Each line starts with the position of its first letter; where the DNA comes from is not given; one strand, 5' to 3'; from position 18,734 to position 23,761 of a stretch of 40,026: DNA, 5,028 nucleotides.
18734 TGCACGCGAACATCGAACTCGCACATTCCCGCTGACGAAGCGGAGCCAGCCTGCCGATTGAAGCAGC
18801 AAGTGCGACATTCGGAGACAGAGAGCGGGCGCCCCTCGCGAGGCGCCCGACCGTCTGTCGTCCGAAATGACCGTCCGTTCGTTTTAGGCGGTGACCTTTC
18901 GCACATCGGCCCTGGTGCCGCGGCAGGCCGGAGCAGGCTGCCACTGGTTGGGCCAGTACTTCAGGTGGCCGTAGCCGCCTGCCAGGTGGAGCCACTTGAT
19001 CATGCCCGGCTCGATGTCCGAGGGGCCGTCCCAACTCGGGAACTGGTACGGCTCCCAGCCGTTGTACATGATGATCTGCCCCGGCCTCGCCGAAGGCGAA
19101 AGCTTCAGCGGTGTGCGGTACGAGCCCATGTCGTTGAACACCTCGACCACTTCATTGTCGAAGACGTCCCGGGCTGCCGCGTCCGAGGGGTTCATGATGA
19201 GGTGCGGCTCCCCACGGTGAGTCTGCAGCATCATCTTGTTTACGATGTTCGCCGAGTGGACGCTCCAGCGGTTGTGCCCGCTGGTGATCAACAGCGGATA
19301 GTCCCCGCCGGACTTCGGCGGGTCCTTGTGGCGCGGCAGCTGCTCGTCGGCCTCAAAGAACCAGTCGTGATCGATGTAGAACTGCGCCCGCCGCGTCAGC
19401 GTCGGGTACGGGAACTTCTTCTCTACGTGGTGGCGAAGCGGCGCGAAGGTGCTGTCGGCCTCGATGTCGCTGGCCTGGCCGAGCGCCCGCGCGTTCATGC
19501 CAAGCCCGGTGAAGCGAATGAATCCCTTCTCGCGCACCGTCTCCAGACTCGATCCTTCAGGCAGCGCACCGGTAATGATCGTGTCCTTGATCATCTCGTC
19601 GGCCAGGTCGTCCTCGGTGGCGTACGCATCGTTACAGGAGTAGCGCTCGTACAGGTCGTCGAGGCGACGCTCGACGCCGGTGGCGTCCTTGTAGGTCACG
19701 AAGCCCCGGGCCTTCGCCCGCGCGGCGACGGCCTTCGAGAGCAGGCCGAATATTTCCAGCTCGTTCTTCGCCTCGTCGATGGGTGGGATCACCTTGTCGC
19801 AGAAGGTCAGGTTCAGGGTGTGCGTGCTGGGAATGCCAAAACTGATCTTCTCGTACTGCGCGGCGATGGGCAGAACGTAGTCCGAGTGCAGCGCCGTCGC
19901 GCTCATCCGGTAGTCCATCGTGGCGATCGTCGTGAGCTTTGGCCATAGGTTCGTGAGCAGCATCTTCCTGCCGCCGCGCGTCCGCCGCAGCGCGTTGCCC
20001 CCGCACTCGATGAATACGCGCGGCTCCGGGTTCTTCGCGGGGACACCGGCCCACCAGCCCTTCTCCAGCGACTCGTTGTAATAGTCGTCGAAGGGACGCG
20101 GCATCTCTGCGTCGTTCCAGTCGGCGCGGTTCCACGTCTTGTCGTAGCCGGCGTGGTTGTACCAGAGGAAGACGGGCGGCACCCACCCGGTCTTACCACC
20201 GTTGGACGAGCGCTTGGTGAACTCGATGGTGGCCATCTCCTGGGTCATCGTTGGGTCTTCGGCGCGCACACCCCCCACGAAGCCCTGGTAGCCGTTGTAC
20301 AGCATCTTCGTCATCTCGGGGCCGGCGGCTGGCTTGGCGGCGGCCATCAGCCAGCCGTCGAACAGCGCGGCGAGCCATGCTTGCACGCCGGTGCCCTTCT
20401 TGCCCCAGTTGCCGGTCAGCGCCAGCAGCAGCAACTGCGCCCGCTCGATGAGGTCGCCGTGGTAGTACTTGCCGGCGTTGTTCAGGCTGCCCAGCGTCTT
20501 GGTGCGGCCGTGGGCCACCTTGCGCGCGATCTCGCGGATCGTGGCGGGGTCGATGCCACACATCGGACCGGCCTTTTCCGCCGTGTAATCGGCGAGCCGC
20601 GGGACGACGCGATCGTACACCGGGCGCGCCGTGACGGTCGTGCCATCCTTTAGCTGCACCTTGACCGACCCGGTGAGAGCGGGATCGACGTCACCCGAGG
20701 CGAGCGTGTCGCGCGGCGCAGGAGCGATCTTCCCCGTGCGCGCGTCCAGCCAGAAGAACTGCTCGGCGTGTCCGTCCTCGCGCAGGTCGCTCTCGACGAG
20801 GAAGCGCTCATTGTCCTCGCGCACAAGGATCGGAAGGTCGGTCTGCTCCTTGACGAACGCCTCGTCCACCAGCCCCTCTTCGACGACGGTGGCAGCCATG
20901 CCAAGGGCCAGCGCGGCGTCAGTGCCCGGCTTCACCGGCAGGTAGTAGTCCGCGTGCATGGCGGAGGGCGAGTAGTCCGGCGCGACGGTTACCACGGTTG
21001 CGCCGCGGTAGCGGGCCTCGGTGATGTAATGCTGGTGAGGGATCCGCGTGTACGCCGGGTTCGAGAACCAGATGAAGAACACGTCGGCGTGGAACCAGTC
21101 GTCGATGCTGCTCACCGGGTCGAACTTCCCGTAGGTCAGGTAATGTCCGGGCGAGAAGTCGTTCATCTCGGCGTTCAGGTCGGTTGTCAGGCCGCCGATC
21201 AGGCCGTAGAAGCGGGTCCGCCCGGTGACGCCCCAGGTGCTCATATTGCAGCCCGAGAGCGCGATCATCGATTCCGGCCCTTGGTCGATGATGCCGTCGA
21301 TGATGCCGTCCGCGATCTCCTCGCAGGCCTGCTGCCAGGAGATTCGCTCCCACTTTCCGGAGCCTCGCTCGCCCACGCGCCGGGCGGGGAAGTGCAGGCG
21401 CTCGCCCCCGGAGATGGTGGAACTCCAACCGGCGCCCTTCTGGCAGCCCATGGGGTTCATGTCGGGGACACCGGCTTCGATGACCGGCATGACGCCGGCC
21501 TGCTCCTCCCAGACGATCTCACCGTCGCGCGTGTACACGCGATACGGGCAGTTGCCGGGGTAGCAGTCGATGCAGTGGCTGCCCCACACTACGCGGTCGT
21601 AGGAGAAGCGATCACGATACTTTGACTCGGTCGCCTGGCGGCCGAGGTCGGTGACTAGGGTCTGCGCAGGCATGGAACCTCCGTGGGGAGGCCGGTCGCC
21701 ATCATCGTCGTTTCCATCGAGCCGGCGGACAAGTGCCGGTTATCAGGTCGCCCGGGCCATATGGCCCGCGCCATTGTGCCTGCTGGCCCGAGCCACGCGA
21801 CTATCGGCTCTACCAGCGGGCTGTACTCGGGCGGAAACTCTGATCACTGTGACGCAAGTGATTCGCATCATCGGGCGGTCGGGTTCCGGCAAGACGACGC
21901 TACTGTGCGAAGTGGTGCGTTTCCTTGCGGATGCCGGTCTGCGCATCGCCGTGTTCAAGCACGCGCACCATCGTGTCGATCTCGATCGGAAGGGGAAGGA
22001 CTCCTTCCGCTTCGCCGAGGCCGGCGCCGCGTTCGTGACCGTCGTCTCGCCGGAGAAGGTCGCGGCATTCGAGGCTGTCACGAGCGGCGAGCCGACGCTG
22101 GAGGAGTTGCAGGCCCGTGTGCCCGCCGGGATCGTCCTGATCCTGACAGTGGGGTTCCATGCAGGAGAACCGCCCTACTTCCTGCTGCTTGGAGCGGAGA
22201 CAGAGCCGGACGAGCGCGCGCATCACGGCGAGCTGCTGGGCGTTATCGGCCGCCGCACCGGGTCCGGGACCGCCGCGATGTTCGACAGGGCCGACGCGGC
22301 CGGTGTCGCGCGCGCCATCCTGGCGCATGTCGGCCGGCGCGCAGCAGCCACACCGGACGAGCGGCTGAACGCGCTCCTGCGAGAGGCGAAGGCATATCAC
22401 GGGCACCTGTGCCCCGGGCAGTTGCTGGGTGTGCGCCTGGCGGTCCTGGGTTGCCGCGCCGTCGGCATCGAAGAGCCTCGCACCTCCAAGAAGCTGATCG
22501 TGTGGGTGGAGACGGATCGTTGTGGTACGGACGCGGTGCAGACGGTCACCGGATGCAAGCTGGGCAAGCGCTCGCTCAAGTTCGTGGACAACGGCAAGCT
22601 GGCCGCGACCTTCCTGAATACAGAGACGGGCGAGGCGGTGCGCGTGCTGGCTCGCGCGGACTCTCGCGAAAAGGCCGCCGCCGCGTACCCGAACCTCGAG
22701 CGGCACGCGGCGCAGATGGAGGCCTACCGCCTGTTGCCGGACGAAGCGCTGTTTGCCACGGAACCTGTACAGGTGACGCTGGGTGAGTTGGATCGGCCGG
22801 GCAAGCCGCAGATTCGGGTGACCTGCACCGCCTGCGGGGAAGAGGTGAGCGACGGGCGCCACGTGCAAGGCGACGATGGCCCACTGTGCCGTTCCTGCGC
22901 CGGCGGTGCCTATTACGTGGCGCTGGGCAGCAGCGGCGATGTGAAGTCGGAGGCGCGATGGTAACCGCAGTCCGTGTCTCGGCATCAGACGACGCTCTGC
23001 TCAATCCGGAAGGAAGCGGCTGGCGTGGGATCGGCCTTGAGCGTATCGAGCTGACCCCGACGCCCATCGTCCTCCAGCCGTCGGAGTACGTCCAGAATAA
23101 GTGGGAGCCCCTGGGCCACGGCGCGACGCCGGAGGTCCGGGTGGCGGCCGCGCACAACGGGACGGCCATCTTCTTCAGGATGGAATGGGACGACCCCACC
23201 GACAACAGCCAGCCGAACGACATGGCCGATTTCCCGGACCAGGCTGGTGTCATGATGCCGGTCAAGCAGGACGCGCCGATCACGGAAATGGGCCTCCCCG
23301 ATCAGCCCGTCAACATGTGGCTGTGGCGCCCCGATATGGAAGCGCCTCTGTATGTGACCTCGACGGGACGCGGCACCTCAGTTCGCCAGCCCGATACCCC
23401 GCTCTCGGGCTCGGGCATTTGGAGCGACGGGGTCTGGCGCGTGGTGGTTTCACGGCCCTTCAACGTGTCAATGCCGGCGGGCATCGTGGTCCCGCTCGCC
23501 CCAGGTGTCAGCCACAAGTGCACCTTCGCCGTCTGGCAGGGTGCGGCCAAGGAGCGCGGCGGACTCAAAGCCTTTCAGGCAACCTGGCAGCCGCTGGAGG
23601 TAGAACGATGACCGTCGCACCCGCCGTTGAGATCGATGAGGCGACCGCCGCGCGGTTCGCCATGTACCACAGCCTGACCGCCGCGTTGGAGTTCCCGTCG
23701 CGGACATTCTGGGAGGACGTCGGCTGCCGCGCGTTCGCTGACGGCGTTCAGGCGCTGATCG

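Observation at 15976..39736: Five paralogous type-II Mo-bisPGD catalytic subunits in 24 kb, served by only two beta, two gamma and one delta subunit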

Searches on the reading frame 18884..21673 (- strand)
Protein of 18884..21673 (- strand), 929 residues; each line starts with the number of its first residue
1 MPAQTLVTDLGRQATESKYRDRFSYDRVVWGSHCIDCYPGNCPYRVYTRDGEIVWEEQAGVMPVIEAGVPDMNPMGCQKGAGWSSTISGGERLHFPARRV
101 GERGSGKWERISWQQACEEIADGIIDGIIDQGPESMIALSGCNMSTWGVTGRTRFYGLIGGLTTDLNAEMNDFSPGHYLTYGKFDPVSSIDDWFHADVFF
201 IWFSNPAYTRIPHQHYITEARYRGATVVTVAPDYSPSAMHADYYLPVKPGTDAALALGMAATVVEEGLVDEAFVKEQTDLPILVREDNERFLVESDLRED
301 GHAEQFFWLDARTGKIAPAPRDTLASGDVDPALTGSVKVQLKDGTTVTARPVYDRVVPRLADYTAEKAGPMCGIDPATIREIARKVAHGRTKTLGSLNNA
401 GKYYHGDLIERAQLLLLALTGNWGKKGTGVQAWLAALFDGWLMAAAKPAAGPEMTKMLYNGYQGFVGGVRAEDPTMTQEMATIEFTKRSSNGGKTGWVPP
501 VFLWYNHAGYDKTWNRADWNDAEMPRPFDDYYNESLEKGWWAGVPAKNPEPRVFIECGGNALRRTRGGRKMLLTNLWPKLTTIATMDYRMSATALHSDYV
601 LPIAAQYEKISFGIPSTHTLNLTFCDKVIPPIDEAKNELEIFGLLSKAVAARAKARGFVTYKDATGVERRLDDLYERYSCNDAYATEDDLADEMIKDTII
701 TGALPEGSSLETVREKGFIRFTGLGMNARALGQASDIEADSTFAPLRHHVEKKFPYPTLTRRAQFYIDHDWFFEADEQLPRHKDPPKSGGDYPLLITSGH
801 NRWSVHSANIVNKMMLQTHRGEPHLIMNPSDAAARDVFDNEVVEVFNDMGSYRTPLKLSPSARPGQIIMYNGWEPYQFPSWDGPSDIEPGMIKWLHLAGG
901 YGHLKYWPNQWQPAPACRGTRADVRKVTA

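Call 3: search_protein_families(library=pfam, proteins=[window:18884-21673:-], max_evalue=0.01)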
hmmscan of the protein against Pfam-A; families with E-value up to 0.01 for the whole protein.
window:18884-21673:- (929 aa): 2 families
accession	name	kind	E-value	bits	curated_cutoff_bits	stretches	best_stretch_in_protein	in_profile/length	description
PF00384.28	Molybdopterin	-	3.4e-28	99.1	24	1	92-647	1-352/353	Molybdopterin oxidoreductase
PF01568.27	Molydop_binding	-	1.2e-13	51.4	26.8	1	794-874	1-81/110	Molydopterin dinucleotide binding domain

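Call 9: search_solved_structures(query=window:18884-21673:-, max_evalue=1e-10)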
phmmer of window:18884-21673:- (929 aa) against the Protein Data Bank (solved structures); distinct sequences matched with E-value up to 1e-10: 27.
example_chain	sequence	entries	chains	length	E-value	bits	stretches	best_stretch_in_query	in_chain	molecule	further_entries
2ivf_A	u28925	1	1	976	2.3e-211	708.1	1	11-926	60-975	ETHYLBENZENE DEHYDROGENASE ALPHA-SUBUNIT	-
4ydd_A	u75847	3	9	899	1.3e-133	450.7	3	16-316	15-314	DMSO reductase family type II enzyme, molybdopterin subunit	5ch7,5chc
5e7o_A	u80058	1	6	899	1.5e-133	450.6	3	16-316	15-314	DMSO reductase family type II enzyme, molybdopterin subunit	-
1r27_A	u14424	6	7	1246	6.6e-54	186.9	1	83-286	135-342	Respiratory nitrate reductase 1 alpha chain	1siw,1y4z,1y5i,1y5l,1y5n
3egw_A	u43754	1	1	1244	6.6e-54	186.9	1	83-286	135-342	Respiratory nitrate reductase 1 alpha chain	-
1q16_A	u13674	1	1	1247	6.6e-54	186.9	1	83-286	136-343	Respiratory nitrate reductase 1 alpha chain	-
3ir7_A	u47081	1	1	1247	1.2e-53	186.1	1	83-286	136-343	Respiratory nitrate reductase 1 alpha chain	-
3ir6_A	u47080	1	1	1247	1.2e-52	182.8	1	83-286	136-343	Respiratory nitrate reductase 1 alpha chain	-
3ir5_A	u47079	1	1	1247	2.7e-52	181.6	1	101-286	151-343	Respiratory nitrate reductase 1 alpha chain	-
1eu1_A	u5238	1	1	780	9.5e-27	97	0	788-886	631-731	DIMETHYL SULFOXIDE REDUCTASE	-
7b04_B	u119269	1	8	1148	9.5e-27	97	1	171-292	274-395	Nitrite oxidoreductase subunit A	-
1dms_A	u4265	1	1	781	5.3e-21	78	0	542-667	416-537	DMSO REDUCTASE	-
9vap_A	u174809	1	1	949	6.1e-21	77.8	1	75-292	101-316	Formate dehydrogenase molybdopterin-binding subunit FdhA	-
1e18_A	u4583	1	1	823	2.9e-20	75.6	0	542-667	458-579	DMSO REDUCTASE.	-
1e60_A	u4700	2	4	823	3e-20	75.5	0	542-666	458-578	Dimethyl sulfoxide/trimethylamine N-oxide reductase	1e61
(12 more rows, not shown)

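Call 16: search_protein_families(library=ncbifam, proteins=[window:18884-21673:-], max_evalue=0.00001)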
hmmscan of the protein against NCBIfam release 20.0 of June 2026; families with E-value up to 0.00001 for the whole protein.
window:18884-21673:- (929 aa): 21 families
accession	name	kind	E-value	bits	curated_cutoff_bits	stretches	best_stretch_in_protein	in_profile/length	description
TIGR03479.1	DMSO_red_II_alp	subfamily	4.8e-260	865.4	984.75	1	14-925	43-913/913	molybdopterin-dependent oxidoreductase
NF042978.1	EthbenzDh_ebdA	equivalog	1.2e-225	751.5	2000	1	14-926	63-976/977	ethylbenzene dehydrogenase subunit alpha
TIGR01580.1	narG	equivalog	3.9e-70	236.7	1084.15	4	102-288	151-344/1235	nitrate reductase subunit alpha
TIGR02166.1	dmsA_ynfE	subfamily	6.1e-49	166.8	777.7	2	21-275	37-296/794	DMSO/selenate family reductase complex A subunit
TIGR01591.1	Fdh-alpha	equivalog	3e-35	121.5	666.25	1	74-278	35-238/672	formate dehydrogenase subunit alpha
NF041885.1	selenate_YnfE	exception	9.7e-35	119.6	1675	1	14-275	34-303/805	selenate/tellurate reductase subunit YnfE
NF041884.1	selenate_YnfF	exception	7.3e-32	110.1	1650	1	14-275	31-296/798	selenate/tellurate reductase subunit YnfF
TIGR00509.1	bisC_fam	subfamily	1.7e-31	109.2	1017.55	3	541-654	403-512/772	molybdopterin guanine dinucleotide-containing S/N-oxide reductase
NF011566.1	PRK14990.1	exception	2.6e-31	108.4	1600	1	24-276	54-317/814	dimethylsulfoxide reductase subunit A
NF012032.0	PRK15488.1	equivalog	1.6e-25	89.3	694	2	77-139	83-145/759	thiosulfate reductase PhsA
NF011682.0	PRK15102.1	equivalog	1e-21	76.8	909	1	540-650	460-569/829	trimethylamine-N-oxide reductase TorA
TIGR02164.1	torA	equivalog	5.5e-19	67.8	1465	0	534-649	447-564/824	trimethylamine-N-oxide reductase TorA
NF041513.1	formate_DH_Act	exception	2.7e-18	65.2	1400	1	180-432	197-471/1067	formate dehydrogenase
NF047855.1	AssmNtatRedNasC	equivalog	5.5e-17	61.3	1100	1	214-279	199-264/708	assimilatory nitrate reductase catalytic subunit NasC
TIGR01553.1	formate-DH-alph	equivalog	8.9e-17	60.1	814.2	1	194-287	220-313/1009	formate dehydrogenase-N subunit alpha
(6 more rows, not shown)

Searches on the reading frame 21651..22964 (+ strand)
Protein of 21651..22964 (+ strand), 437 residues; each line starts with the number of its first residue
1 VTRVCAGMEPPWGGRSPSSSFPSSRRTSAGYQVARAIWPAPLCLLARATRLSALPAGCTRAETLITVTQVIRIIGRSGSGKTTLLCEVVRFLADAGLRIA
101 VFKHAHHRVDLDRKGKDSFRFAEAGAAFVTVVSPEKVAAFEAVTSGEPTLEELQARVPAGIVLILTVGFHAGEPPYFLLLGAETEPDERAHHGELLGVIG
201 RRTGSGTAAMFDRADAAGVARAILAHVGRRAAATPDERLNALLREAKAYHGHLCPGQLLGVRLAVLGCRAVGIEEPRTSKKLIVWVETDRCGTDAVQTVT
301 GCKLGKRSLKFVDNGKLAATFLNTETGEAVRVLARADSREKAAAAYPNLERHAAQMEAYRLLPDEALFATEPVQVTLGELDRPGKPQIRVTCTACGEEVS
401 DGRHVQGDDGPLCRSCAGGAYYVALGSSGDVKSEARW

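Call 3: search_protein_families(library=pfam, proteins=[window:21651-22964:+], max_evalue=0.01)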
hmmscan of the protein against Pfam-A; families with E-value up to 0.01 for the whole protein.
window:21651-22964:+ (437 aa): 8 families
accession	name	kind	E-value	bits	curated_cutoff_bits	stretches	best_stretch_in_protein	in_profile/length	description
PF02663.19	FmdE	-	3.9e-32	111.5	22.9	1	250-368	2-132/133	FmdE, Molybdenum formylmethanofuran dehydrogenase operon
PF03205.20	MobB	-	2.2e-28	99.2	26.6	1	70-186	1-116/133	Molybdopterin guanine dinucleotide synthesis protein B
PF01258.23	zf-dskA_traR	-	1.6e-05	25.2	24.9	1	391-422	5-36/36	Prokaryotic dksA/traR C4-type zinc finger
PF01656.29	CbiA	-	0.00032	21.1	25.4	1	75-103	6-34/125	CobQ/CobB/MinD/ParA nucleotide binding domain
PF25199.1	nSTAND_NTPase5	-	0.0012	19.1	34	0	69-105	42-79/145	Novel STAND NTPase 5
PF02492.25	cobW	-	0.0021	18.1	20.7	1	70-112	2-43/180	CobW/HypB/UreG, nucleotide-binding domain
PF05729.18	NACHT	-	0.0055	17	26.7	1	70-97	2-29/167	NACHT domain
PF00005.33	ABC_tran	-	0.0069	17.4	25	0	68-93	11-36/137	ABC transporter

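Call 25: search_protein_families(library=ncbifam, proteins=[window:21855-22964:+], max_evalue=0.01)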
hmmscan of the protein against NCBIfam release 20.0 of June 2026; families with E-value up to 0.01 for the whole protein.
window:21855-22964:+ (369 aa): 15 families
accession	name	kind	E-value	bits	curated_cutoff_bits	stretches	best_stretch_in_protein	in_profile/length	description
NF011056.0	PRK14489.1-1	equivalog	9.9e-27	94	379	1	2-164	205-359/363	bifunctional molybdenum cofactor guanylyltransferase MobA/molybdopterin-guanine dinucleotide biosynthesis adaptor protein MobB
TIGR00176.1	mobB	equivalog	4.7e-25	88.4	76.2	1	2-117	1-114/155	molybdopterin-guanine dinucleotide biosynthesis protein B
NF011060.0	PRK14491.1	equivalog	6.2e-21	74.5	532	1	4-102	15-115/598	bifunctional molybdopterin-guanine dinucleotide biosynthesis adaptor protein MobB/molybdopterin molybdotransferase MoeA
NF011059.0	PRK14490.1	equivalog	3.4e-17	62.6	354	1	5-87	16-95/374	bifunctional molybdenum cofactor guanylyltransferase MobA/molybdopterin-guanine dinucleotide biosynthesis adaptor protein MobB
NF008021.0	PRK10751.1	equivalog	2.9e-16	60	204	1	4-103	10-111/174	molybdopterin-guanine dinucleotide biosynthesis protein MobB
NF011057.0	PRK14489.1-2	subfamily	6.6e-15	55.2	541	1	3-102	205-305/363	bifunctional molybdenum cofactor guanylyltransferase MobA/molybdopterin-guanine dinucleotide biosynthesis adaptor protein MobB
NF011062.0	PRK14494.1-1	equivalog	2.8e-12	46.7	323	1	2-95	3-89/231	putative molybdopterin-guanine dinucleotide biosynthesis protein MobB/FeS domain-containing protein protein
NF011066.0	PRK14495.1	equivalog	6.3e-12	45.2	596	1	2-104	3-104/452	putative molybdopterin-guanine dinucleotide biosynthesis protein MobB/unknown domain fusion protein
NF011063.0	PRK14494.1-2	equivalog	2.7e-09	37.1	258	1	2-65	3-64/227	putative molybdopterin-guanine dinucleotide biosynthesis protein MobB/FeS domain-containing protein protein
NF011065.0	PRK14494.1-4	equivalog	1.7e-08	34.2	287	1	3-152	13-153/244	putative molybdopterin-guanine dinucleotide biosynthesis protein MobB/FeS domain-containing protein protein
NF011061.0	PRK14493.1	equivalog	4.6e-06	26.4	215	1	1-150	2-126/274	molybdopterin synthase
NF011064.0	PRK14494.1-3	equivalog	1.2e-05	24.8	418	1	3-61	4-60/244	putative molybdopterin-guanine dinucleotide biosynthesis protein MobB/FeS domain-containing protein protein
TIGR02315.1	ABC_phnC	equivalog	0.0013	18.2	266.1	0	2-31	30-59/243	phosphonate ABC transporter ATP-binding protein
TIGR03258.1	PhnT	equivalog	0.0024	17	499.15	1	2-34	36-68/359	2-aminoethylphosphonate ABC transport system ATP-binding subunit PhnT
TIGR02868.1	CydC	equivalog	0.0062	15.2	329.05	0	3-28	364-389/530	thiol reductant ABC exporter subunit CydC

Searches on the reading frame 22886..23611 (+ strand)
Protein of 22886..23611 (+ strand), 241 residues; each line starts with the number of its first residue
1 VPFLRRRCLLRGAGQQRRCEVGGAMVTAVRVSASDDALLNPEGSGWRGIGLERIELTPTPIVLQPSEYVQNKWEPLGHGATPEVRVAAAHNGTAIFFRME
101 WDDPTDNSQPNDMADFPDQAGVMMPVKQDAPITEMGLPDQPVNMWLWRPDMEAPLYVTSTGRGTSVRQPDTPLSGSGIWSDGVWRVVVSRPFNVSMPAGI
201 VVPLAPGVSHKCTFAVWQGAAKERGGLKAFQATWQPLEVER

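Call 5: search_protein_families(library=pfam, proteins=[window:22886-23611:+], max_evalue=0.01)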
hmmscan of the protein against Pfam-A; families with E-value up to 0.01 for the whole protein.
window:22886-23611:+ (241 aa): 1 family
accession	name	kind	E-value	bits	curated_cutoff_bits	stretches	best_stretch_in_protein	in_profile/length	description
PF09459.16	EB_dh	-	5.1e-26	92.6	33.3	2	58-158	9-129/236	Ethylbenzene dehydrogenase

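Call 16: search_protein_families(library=ncbifam, proteins=[window:22958-23611:+], max_evalue=0.00001)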
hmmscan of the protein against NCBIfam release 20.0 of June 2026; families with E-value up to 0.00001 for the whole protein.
window:22958-23611:+ (217 aa): 2 families
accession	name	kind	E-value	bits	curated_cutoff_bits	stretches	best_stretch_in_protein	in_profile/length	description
TIGR03477.1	DMSO_red_II_gam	subfamily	2.8e-39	134.6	169.85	1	5-211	4-202/206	DMSO reductase family type II enzyme, heme b subunit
NF042980.1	EthbenzDh_ebdC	equivalog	7.5e-32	110.5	400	1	4-212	3-209/214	ethylbenzene dehydrogenase subunit gamma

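Call 17: search_solved_structures(query=window:22958-23611:+, max_evalue=0.001, show_alignments=2)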
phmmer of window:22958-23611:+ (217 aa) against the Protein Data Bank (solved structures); distinct sequences matched with E-value up to 0.001: 2.
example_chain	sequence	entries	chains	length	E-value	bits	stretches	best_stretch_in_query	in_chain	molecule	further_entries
2ivf_C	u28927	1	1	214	3.6e-24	88.8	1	4-214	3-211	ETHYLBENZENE DEHYDROGENASE GAMMA-SUBUNIT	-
7b04_C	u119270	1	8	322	7.7e-22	81.2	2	45-139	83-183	Nitrite oxidoreductase subunit C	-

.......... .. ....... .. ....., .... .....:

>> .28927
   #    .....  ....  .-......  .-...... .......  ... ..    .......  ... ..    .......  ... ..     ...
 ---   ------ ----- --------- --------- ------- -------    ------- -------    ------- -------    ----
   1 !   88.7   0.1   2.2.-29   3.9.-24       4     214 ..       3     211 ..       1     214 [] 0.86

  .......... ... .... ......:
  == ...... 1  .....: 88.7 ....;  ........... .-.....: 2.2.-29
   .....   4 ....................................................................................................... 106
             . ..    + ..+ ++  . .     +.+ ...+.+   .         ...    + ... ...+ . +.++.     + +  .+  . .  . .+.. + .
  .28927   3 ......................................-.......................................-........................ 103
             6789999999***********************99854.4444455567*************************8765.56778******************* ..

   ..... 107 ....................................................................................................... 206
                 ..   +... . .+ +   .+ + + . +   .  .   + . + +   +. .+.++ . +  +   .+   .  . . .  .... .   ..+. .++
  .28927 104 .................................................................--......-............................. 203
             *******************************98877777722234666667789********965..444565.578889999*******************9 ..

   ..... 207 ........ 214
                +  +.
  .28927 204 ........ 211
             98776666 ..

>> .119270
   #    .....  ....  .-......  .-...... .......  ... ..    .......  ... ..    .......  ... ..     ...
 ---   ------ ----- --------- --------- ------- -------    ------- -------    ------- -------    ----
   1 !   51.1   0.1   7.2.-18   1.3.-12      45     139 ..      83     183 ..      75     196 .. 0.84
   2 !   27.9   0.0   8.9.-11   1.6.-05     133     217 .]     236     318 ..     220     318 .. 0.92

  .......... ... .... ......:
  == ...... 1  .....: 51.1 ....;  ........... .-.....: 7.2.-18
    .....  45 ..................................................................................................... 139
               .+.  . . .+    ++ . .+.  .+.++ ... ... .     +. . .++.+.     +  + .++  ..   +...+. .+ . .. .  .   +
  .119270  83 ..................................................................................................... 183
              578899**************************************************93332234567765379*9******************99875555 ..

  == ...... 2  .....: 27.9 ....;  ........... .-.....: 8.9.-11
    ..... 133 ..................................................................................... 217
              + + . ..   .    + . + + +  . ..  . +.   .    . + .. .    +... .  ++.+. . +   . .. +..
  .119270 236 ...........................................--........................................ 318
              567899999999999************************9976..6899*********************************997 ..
